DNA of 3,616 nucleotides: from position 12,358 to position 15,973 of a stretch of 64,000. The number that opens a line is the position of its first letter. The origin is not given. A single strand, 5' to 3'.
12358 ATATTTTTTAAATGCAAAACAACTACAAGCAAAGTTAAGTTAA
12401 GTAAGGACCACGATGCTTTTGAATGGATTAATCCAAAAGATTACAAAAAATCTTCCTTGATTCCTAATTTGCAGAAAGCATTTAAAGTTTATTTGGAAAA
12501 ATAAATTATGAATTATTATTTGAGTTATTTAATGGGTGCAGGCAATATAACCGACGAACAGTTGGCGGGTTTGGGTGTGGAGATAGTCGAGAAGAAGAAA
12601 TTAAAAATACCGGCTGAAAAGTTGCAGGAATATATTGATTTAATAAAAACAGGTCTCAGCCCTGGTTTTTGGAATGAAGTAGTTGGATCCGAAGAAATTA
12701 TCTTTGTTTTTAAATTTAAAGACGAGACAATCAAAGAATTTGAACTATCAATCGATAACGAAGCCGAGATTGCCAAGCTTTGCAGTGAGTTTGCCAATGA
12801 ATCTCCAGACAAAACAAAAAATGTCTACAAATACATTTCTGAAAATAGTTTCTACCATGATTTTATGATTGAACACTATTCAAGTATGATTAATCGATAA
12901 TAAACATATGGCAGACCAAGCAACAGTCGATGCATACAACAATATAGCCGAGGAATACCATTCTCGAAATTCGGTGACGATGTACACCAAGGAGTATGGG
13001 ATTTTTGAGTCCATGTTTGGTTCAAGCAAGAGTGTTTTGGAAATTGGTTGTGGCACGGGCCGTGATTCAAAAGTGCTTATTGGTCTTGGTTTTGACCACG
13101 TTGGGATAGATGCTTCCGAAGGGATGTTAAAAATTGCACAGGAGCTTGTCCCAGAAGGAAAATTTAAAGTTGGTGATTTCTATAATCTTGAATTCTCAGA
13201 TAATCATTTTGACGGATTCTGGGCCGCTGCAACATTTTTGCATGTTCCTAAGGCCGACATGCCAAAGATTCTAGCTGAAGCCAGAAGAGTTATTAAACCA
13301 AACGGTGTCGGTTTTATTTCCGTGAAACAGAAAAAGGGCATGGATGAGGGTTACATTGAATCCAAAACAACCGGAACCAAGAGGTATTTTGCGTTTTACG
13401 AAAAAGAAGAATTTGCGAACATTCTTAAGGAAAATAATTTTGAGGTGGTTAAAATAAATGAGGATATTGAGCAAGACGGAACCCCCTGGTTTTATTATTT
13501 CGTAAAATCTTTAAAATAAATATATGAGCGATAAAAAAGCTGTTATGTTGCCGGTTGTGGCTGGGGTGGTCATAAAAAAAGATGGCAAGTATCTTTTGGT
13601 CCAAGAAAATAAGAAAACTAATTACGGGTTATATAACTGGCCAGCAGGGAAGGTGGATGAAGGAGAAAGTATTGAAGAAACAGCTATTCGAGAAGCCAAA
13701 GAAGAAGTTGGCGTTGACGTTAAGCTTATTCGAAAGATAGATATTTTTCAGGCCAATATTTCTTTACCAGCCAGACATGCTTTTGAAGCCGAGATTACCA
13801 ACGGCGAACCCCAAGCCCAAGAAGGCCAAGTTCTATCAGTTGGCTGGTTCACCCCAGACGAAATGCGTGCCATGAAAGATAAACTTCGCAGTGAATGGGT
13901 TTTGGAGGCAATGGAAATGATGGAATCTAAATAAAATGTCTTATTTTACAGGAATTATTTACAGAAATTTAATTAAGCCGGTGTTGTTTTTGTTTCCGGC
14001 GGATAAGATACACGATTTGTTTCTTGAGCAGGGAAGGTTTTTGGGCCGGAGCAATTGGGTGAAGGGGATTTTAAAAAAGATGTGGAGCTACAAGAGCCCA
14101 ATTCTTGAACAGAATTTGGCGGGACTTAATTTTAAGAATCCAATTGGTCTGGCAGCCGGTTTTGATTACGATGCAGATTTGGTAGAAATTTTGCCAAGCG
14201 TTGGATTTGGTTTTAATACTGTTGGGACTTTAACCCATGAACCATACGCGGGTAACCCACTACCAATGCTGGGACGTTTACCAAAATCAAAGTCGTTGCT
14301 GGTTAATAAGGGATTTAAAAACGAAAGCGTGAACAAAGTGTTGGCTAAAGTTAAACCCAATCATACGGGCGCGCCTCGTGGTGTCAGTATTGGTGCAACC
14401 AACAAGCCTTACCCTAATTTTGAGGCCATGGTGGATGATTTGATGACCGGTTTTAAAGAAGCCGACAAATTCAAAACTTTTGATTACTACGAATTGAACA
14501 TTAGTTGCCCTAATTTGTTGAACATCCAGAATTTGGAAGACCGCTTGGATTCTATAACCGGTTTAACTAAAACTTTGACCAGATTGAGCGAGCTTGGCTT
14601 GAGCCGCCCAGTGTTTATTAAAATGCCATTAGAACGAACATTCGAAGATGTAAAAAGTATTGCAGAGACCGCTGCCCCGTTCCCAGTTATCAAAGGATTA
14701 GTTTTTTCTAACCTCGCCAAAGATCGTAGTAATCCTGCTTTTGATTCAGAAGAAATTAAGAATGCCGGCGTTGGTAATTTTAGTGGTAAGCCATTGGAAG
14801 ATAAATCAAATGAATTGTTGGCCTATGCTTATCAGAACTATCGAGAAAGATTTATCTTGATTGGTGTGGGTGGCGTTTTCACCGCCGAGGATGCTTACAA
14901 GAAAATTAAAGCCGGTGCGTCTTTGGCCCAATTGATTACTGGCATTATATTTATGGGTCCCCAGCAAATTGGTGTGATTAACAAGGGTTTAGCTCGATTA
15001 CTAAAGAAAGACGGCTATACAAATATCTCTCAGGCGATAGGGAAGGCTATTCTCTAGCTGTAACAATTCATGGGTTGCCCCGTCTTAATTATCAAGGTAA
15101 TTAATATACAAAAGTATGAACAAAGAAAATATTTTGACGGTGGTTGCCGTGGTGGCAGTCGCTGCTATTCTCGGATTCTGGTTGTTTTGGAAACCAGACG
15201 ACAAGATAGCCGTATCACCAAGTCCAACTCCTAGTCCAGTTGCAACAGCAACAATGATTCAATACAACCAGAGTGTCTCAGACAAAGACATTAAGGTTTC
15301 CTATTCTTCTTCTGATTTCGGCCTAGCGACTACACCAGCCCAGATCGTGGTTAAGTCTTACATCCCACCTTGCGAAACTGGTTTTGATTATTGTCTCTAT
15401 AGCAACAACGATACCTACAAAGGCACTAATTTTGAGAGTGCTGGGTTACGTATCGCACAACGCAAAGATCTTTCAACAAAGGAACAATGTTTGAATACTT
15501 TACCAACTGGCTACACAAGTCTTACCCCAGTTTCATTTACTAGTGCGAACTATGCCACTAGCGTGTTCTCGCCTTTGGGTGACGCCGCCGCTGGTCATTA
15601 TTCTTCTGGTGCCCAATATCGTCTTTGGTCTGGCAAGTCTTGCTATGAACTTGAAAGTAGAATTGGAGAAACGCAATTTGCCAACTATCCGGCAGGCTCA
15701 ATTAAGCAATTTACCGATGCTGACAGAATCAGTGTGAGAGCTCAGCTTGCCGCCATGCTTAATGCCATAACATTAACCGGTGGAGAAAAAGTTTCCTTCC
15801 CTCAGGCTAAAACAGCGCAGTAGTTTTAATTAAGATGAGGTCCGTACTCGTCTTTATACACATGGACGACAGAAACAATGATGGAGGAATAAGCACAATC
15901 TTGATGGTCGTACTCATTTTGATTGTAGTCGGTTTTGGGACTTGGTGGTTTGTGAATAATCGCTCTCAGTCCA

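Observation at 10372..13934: RelA/SpoT-domain synthetase with long unknown C-terminus, followed by an operon of histidine phosphatase, two NUDIX hydrolases and a methyltransferase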

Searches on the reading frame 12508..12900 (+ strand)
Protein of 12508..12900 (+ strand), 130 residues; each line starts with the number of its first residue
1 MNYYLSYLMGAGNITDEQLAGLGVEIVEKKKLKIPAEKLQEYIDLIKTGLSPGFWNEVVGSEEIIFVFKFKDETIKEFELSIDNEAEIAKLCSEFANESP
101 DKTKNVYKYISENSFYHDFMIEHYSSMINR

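Call 3: search_protein_families(library=pfam, proteins=[window:12508-12900:+], max_evalue=0.01)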
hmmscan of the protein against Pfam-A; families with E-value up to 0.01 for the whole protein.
window:12508-12900:+ (130 aa): 0 families

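Call 4: search_protein_families(library=padloc, proteins=[window:12508-12900:+], max_evalue=0.01)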
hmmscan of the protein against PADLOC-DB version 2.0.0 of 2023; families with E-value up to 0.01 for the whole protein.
window:12508-12900:+ (130 aa): 0 families

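Call 5: search_protein_families(library=ncbifam, proteins=[window:12508-12900:+], max_evalue=0.01)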
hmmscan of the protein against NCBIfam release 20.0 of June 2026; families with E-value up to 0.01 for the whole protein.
window:12508-12900:+ (130 aa): 0 families

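Call 84: search_protein_families(library=pfam, proteins=[window:12508-12897:+], max_evalue=0.1)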
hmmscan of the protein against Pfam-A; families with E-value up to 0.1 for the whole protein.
window:12508-12897:+ (130 aa): 2 families
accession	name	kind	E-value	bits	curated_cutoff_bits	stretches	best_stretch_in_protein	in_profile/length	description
PF16808.10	PKcGMP_CC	-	0.051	13.6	35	1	70-93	5-29/35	Coiled-coil N-terminus of cGMP-dependent protein kinase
PF02637.23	GatB_Yqey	-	0.098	13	27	0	16-105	22-111/148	GatB domain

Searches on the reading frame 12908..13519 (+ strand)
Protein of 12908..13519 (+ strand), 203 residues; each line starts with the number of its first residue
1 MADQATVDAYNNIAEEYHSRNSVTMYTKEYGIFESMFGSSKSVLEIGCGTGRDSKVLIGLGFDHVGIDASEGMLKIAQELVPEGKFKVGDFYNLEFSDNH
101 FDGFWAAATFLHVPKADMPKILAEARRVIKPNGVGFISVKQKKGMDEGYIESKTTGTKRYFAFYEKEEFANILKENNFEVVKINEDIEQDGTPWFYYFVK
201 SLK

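Call 3: search_protein_families(library=pfam, proteins=[window:12908-13519:+], max_evalue=0.01)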
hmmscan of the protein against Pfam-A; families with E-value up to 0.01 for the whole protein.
window:12908-13519:+ (203 aa): 8 families
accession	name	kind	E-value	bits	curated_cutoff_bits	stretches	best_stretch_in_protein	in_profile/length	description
PF13649.12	Methyltransf_25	-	6.3e-21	75.3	27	1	43-133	1-97/97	Methyltransferase domain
PF08241.18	Methyltransf_11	-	1.6e-20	74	21.2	1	44-135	1-93/95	Methyltransferase domain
PF13847.12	Methyltransf_31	-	2.6e-15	56.8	27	1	39-139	3-111/145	Methyltransferase domain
PF13489.12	Methyltransf_23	-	1e-12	48.6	27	1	38-182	21-163/164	Methyltransferase domain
PF08242.18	Methyltransf_12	-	6.6e-12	46.5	30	1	44-134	1-97/98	Methyltransferase domain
PF01209.24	Ubie_methyltran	-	3.1e-06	27.2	20.1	1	8-134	11-148/233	ubiE/COQ5 methyltransferase family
PF03848.20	TehB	-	6.8e-06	26.1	20.4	1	41-187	32-172/193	Tellurite resistance protein TehB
PF05891.18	Methyltransf_PK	-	1.3e-05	25.3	27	1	38-199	54-212/218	AdoMet dependent proline di-methyltransferase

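Call 4: search_protein_families(library=padloc, proteins=[window:12908-13519:+], max_evalue=0.01)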
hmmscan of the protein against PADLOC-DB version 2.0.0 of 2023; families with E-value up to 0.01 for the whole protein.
window:12908-13519:+ (203 aa): 1 family
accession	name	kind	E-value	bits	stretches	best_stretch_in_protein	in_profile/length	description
PDLC04134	mad2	-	3.4e-19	67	1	41-193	293-432/492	mads_2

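Call 5: search_protein_families(library=ncbifam, proteins=[window:12908-13519:+], max_evalue=0.01)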
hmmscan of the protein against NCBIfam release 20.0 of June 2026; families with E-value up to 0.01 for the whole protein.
window:12908-13519:+ (203 aa): 34 families (the best 25 are shown)
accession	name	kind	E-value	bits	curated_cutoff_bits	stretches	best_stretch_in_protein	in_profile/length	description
TIGR02072.1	BioC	equivalog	6.3e-15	55.6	184.95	1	40-186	35-179/244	malonyl-ACP O-methyltransferase BioC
NF045667.1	MTase_DVU1556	equivalog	1.7e-13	50.5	155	1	38-183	21-165/213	DVU_1556 family methyltransferase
NF043040.1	corrin_prot_MT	hypoth_equivalog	5.2e-11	42.4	180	1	34-134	36-144/216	corrinoid protein-associated methyltransferase CpaM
TIGR01934.1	MenG_MenH_UbiE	subfamily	2.5e-10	40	158.35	1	28-137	28-141/223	ubiquinone/menaquinone biosynthesis methyltransferase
NF045882.1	PLipidMtase_Leg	equivalog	1.2e-09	38.3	390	1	39-181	42-188/207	phospholipid N-methyltransferase PmtA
NF001244.0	PRK00216.1-5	equivalog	1.3e-09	37.7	216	1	9-135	13-151/236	bifunctional demethylmenaquinone methyltransferase/2-methoxy-6-polyprenyl-1,4-benzoquinol methylase UbiE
NF047649.1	MTase_UXPK_star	exception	2.9e-09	36.4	460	1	41-133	79-177/283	methyltransferase/UXPK-star double selenoprotein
NF007610.0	PRK10258.1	equivalog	5e-09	35.9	342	1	4-138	7-139/251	malonyl-ACP O-methyltransferase BioC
NF001241.0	PRK00216.1-2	equivalog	9.6e-09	35.2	327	1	37-134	49-144/231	demethylmenaquinone methyltransferase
TIGR01983.1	UbiG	equivalog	9.6e-09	34.9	102.95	1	37-181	49-203/228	bifunctional 2-polyprenyl-6-hydroxyphenol methylase/3-demethylubiquinol 3-O-methyltransferase UbiG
NF045649.1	2X_seleno_MduS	exception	1.2e-08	34.4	380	1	40-143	42-153/338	methyltransferase domain-containing selenoprotein MduS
NF041537.1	ArsM_AhpD_UU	exception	2e-08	33.4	510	1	40-135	77-178/345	arsenite methyltransferase/AhpD domain selenoprotein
NF008992.0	PRK12335.1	equivalog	2.8e-08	33.2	303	1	38-187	121-263/289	SAM-dependent methyltransferase TehB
NF004452.0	PRK05785.1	equivalog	3e-08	33.4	207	1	7-140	12-147/228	hypothetical protein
NF001243.0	PRK00216.1-4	equivalog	1e-07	31.5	235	1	8-134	11-148/237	demethylmenaquinone methyltransferase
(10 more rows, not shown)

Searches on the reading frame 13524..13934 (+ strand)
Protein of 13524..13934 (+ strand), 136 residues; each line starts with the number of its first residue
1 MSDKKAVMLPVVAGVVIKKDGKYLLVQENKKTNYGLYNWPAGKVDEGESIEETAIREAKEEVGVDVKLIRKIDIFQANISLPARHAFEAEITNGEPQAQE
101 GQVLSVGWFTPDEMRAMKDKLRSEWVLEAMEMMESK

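Call 3: search_protein_families(library=pfam, proteins=[window:13524-13934:+], max_evalue=0.01)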
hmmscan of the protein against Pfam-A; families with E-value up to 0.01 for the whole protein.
window:13524-13934:+ (136 aa): 2 families
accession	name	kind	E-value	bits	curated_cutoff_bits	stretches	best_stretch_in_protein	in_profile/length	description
PF00293.34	NUDIX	-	2.8e-20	73.1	21.1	1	11-120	5-125/134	NUDIX domain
PF14815.12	NUDIX_4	-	7.6e-06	26.1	35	1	13-115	2-99/113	NUDIX domain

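Call 4: search_protein_families(library=padloc, proteins=[window:13524-13934:+], max_evalue=0.01)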
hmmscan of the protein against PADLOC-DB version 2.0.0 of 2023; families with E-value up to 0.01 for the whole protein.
window:13524-13934:+ (136 aa): 1 family
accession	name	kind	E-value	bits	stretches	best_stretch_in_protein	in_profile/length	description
PDLC04899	PDC-S07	-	1.2e-15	55.4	1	9-117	7-115/135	-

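Call 5: search_protein_families(library=ncbifam, proteins=[window:13524-13934:+], max_evalue=0.01)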
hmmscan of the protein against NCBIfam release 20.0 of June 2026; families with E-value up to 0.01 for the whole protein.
window:13524-13934:+ (136 aa): 26 families (the best 25 are shown)
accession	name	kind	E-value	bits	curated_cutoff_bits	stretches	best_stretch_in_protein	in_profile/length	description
NF007834.0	PRK10546.1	equivalog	8.8e-14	51.5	156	1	8-114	3-109/135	pyrimidine (deoxy)nucleoside triphosphate diphosphatase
NF006530.0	PRK08999.1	equivalog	1e-13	51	245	1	9-117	6-115/315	Nudix family hydrolase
NF041652.1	Nud_hyd_Dein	equivalog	1.7e-13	51.1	200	1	13-116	16-129/152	Nudix hydrolase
NF001299.0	PRK00241.1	equivalog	6.8e-11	42.1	158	1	15-117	140-241/263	NAD(+) diphosphatase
NF008044.0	PRK10776.1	equivalog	1e-09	38.3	148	1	9-116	4-112/130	8-oxo-dGTP diphosphatase MutT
TIGR00586.1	mutt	equivalog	1.5e-07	31.4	97.9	1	11-76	7-73/129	8-oxo-dGTP diphosphatase MutT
TIGR02705.1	nudix_YtkD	equivalog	1.4e-06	28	154.4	1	15-72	29-82/156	RNA deprotection pyrophosphohydrolase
TIGR00052.1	TIGR00052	subfamily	1.4e-06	28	79.55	1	37-75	82-120/188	nudix-type nucleoside diphosphatase, YffH/AdpP family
NF008736.0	PRK11762.1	equivalog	2.6e-06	27.1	169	1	6-72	49-111/186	ADP compounds hydrolase NudE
NF006961.0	PRK09438.1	equivalog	2.6e-06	27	103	1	15-68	13-65/151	dihydroneopterin triphosphate diphosphatase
NF011922.0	PRK15393.1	equivalog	4.6e-06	26.4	152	1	24-123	52-156/182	NUDIX hydrolase YfcD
NF052459.1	OxoGTPPhMutT1Mycb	equivalog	9.4e-06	24.9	475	1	30-109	24-104/292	8-oxo-(d)GTP phosphatase MutT1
NF012016.0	PRK15472.1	equivalog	1.2e-05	25.1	95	1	14-68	8-64/141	nucleoside triphosphatase NudI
NF008003.0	PRK10729.1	equivalog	2e-05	24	248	1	36-77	91-132/210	ADP-ribose diphosphatase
NF001936.0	PRK00714.1-3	equivalog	3e-05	23.9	118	1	11-71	9-72/155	RNA pyrophosphohydrolase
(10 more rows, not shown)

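Call 98: search_solved_structures(query=window:13524-13931:+, max_evalue=0.000001)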
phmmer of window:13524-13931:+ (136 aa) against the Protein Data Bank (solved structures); distinct sequences matched with E-value up to 0.000001: 16.
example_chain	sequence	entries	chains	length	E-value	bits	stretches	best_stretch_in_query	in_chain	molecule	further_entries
3ees_A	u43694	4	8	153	1e-09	41.5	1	4-115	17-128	Probable pyrophosphohydrolase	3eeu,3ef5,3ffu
2rrk_A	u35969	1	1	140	1.8e-09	40.7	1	8-114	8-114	CTP pyrophosphohydrolase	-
2b0v_A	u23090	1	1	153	3e-09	40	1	12-131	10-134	NUDIX hydrolase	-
4dyw_A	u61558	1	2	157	2.8e-08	36.9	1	11-114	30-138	MutT/NUDIX family protein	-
3hhj_A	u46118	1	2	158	3e-08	36.8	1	5-71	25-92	Mutator mutT protein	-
1vc8_A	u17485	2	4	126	3e-08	36.7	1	14-118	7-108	Ndx1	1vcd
3r03_A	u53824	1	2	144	3.1e-08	36.7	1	8-115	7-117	NUDIX hydrolase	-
1vc9_A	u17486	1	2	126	7.8e-08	35.4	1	14-118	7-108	Ndx1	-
5zrc_A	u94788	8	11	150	1.1e-07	34.9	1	11-116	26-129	Putative mutator protein MutT2/NUDIX hydrolase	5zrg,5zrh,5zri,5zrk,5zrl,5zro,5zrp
4v14_A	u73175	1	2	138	2.8e-07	33.6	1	9-108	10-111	MUTATOR MUTT PROTEIN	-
3id9_A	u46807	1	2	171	4.8e-07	32.9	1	8-73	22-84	MutT/NUDIX family protein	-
5iw4_A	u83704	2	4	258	4.8e-07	32.8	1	15-115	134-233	NADH pyrophosphatase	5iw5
1vk6_A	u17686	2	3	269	5.3e-07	32.7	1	15-115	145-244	NADH pyrophosphatase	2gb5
5otn_A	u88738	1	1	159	5.9e-07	32.6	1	15-114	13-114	Nudix (Nucleoside diphosphate linked moiety X)-type motif 1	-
3o8s_A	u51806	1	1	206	6.2e-07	32.5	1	17-88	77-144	ADP-ribose pyrophosphatase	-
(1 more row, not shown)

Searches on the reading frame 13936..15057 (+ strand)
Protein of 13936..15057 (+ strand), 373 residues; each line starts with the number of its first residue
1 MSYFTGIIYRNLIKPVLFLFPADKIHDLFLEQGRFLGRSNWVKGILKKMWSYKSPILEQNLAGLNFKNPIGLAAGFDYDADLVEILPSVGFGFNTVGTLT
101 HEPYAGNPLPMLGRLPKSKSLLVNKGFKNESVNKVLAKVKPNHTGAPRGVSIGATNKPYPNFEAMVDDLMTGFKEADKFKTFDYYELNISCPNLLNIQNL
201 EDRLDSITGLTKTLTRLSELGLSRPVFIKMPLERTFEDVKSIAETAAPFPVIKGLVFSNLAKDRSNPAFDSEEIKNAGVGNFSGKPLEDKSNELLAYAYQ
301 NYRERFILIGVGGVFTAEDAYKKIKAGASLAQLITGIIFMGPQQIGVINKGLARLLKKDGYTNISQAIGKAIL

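Call 5: search_protein_families(library=ncbifam, proteins=[window:13936-15057:+], max_evalue=0.01)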
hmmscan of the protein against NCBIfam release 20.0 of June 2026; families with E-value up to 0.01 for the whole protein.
window:13936-15057:+ (373 aa): 16 families
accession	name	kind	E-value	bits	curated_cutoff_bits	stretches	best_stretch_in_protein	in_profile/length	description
NF003651.0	PRK05286.2-4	equivalog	8.1e-84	281.4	448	1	42-370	47-374/377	quinone-dependent dihydroorotate dehydrogenase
NF003652.0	PRK05286.2-5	equivalog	4e-79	266.4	267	1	8-364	2-352/353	quinone-dependent dihydroorotate dehydrogenase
TIGR01036.1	pyrD_sub2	equivalog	5.5e-69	232.6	200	1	11-370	2-353/356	dihydroorotate dehydrogenase (quinone)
NF003649.0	PRK05286.2-2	equivalog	4.7e-66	223.2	505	1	11-370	4-348/351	quinone-dependent dihydroorotate dehydrogenase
NF003648.0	PRK05286.2-1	equivalog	6.3e-66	222.7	433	1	9-370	4-354/360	quinone-dependent dihydroorotate dehydrogenase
NF003645.0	PRK05286.1-2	equivalog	2.1e-65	220.9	366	1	9-371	5-354/359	quinone-dependent dihydroorotate dehydrogenase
NF003647.0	PRK05286.1-5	equivalog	3.6e-64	216.8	619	1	11-369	3-351/354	quinone-dependent dihydroorotate dehydrogenase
NF003650.0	PRK05286.2-3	equivalog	9.3e-58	196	477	1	8-370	15-387/393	quinone-dependent dihydroorotate dehydrogenase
NF003646.0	PRK05286.1-4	equivalog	5e-55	186.7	457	1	11-354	4-338/341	quinone-dependent dihydroorotate dehydrogenase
NF003644.0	PRK05286.1-1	equivalog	1.8e-48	165.4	418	1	9-347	2-331/336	quinone-dependent dihydroorotate dehydrogenase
NF005574.0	PRK07259.1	equivalog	7.2e-21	74.4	269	1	57-371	5-302/304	dihydroorotate dehydrogenase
TIGR01037.2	pyrD_sub1_fam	subfamily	5.5e-20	71.6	270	1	57-371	1-299/300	dihydroorotate dehydrogenase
NF041011.1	dihydoor_dh_Arch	equivalog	1e-19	70.7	330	1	60-371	2-287/289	dihydroorotate dehydrogenase PyrD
NF002702.0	PRK02506.1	equivalog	5.9e-13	48.6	301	1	167-370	107-308/313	dihydroorotate oxidase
NF006183.0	PRK08318.1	equivalog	5.4e-09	35.3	335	1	183-372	128-320/422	NAD-dependent dihydropyrimidine dehydrogenase subunit PreA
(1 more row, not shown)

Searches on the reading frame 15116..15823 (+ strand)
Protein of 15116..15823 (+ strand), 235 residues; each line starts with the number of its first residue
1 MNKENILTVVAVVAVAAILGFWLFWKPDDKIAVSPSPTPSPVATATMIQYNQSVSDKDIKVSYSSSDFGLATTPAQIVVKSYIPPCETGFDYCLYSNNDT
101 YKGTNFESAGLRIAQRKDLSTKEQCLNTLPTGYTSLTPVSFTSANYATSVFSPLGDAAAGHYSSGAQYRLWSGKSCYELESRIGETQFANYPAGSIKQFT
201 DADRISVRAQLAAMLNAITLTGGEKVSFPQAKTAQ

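Call 5: search_protein_families(library=ncbifam, proteins=[window:15116-15823:+], max_evalue=0.01)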
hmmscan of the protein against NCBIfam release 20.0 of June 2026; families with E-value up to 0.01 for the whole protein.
window:15116-15823:+ (235 aa): 0 families

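Call 84: search_protein_families(library=pfam, proteins=[window:15116-15820:+], max_evalue=0.1)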
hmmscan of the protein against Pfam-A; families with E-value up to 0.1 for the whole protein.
window:15116-15820:+ (235 aa): 1 family
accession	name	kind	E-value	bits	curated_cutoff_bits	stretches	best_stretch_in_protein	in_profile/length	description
PF10907.13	DUF2749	-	0.056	13.9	25.5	0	6-58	7-59/72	Protein of unknown function (DUF2749)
